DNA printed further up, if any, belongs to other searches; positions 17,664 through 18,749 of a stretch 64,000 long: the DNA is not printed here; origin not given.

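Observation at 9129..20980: Cryptic GntR regulon: one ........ palindrome in three divergent promoters ties together a catabolic island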

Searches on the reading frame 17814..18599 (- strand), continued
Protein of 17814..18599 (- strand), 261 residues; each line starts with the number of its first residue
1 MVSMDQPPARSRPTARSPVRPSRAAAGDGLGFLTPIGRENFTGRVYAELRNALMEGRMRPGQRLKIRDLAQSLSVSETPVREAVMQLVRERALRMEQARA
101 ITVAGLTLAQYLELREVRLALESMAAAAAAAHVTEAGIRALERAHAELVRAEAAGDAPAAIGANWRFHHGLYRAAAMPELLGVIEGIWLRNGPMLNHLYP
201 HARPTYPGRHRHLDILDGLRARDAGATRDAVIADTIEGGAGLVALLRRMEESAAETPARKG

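Call 71: get_annotated_region(hit=H1, flank=9000)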
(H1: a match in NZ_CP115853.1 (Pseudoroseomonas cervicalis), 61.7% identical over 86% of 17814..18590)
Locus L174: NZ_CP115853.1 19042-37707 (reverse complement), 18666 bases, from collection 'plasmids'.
description: Pseudoroseomonas cervicalis strain PL22-11A plasmid pL11-B, complete sequence
organism: Pseudoroseomonas cervicalis (NCBI taxid 204525)
taxonomy: Bacteria; Pseudomonadota; Alphaproteobacteria; Rhodospirillales; Acetobacteraceae; Pseudoroseomonas; Pseudoroseomonas cervicalis
host: -; source: -; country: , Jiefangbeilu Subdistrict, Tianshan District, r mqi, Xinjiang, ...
typing (MOB-suite, as given by PLSDB): non-mobilizable
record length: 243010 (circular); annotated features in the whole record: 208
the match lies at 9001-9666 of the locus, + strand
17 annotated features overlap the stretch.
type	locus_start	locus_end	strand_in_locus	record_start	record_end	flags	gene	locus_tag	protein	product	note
CDS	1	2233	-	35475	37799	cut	-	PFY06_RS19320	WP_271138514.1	N,N-dimethylformamidase beta subunit family domain-containing protein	-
CDS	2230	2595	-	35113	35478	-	-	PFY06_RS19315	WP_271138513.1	hypothetical protein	-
CDS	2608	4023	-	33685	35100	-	-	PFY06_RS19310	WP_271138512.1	amidase family protein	-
CDS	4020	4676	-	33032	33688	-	-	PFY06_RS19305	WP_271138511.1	class II aldolase/adducin family protein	-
CDS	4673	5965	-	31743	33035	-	-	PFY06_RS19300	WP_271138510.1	3-oxo-tetronate kinase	-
CDS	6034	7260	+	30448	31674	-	-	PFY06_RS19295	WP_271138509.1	aminotransferase class III-fold pyridoxal phosphate-dependent enzyme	-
CDS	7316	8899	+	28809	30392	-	-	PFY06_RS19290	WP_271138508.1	ABC transporter substrate-binding protein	-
CDS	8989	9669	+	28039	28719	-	-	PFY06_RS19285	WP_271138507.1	GntR family transcriptional regulator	-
CDS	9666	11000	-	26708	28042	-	-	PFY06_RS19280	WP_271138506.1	hypothetical protein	-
CDS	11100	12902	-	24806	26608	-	-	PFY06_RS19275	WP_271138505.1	HWE histidine kinase domain-containing protein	-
CDS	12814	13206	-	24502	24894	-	-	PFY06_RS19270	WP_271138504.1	hypothetical protein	-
CDS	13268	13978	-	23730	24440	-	-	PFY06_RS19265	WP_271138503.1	4'-phosphopantetheinyl transferase superfamily protein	-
CDS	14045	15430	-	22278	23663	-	-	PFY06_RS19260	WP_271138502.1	PepSY-associated TM helix domain-containing protein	-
CDS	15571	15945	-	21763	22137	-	-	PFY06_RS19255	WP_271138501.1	DUF2946 family protein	-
CDS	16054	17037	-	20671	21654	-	-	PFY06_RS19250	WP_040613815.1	tripartite tricarboxylate transporter substrate binding protein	-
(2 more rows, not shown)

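Call 72: get_annotated_region(hit=H3, flank=9000)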
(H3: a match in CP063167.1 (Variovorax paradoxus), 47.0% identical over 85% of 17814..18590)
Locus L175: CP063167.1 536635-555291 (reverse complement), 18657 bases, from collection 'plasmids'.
description: Variovorax paradoxus strain VAI-C plasmid unnamed, complete sequence
organism: Variovorax paradoxus (NCBI taxid 34073)
taxonomy: Bacteria; Pseudomonadota; Betaproteobacteria; Burkholderiales; Comamonadaceae; Variovorax; Variovorax paradoxus
host: -; source: -; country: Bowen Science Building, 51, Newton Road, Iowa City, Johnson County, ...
typing (MOB-suite, as given by PLSDB): non-mobilizable
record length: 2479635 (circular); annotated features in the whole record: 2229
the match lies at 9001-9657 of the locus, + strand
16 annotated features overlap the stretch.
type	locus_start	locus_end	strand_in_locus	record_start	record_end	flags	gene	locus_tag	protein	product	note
CDS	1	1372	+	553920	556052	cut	-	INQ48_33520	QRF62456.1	hydantoinase/oxoprolinase family protein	-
CDS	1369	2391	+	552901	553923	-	-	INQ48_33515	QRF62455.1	phosphoglycerate dehydrogenase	-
CDS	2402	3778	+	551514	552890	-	-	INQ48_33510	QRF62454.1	acyclic terpene utilization AtuA family protein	-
CDS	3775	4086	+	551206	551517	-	-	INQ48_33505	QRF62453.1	DUF4387 family protein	-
CDS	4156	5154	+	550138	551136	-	-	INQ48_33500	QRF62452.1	tripartite tricarboxylate transporter substrate binding protein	-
CDS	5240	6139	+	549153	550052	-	-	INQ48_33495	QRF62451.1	LysR family transcriptional regulator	-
CDS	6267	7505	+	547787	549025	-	-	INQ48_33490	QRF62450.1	porin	-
CDS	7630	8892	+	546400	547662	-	-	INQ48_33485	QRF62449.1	aminotransferase class III-fold pyridoxal phosphate-dependent enzyme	-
CDS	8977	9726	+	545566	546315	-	-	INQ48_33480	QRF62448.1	GntR family transcriptional regulator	-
CDS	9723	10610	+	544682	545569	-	-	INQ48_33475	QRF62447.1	transketolase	-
CDS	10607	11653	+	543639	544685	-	-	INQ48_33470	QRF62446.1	transketolase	-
CDS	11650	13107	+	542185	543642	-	-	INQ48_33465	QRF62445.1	amidase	-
CDS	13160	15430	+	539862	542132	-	-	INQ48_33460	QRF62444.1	penicillin acylase family protein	-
CDS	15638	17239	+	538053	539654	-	-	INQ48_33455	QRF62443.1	ABC transporter substrate-binding protein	-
CDS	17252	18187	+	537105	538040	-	-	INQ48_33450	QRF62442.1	ABC transporter permease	-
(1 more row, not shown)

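Call 76: get_annotated_region(hit=H2, flank=9000)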
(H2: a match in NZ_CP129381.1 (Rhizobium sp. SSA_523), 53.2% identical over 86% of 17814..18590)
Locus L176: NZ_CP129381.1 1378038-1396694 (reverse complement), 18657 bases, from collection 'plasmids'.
description: Rhizobium sp. SSA_523 strain SSA5.23 plasmid pHM3, complete sequence
organism: Rhizobium sp. SSA_523 (NCBI taxid 2952477)
taxonomy: Bacteria; Pseudomonadota; Alphaproteobacteria; Hyphomicrobiales; Rhizobiaceae; Rhizobium; Rhizobium sp. SSA 523
host: -; source: single cell,Sea water; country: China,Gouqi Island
typing (MOB-suite, as given by PLSDB): non-mobilizable
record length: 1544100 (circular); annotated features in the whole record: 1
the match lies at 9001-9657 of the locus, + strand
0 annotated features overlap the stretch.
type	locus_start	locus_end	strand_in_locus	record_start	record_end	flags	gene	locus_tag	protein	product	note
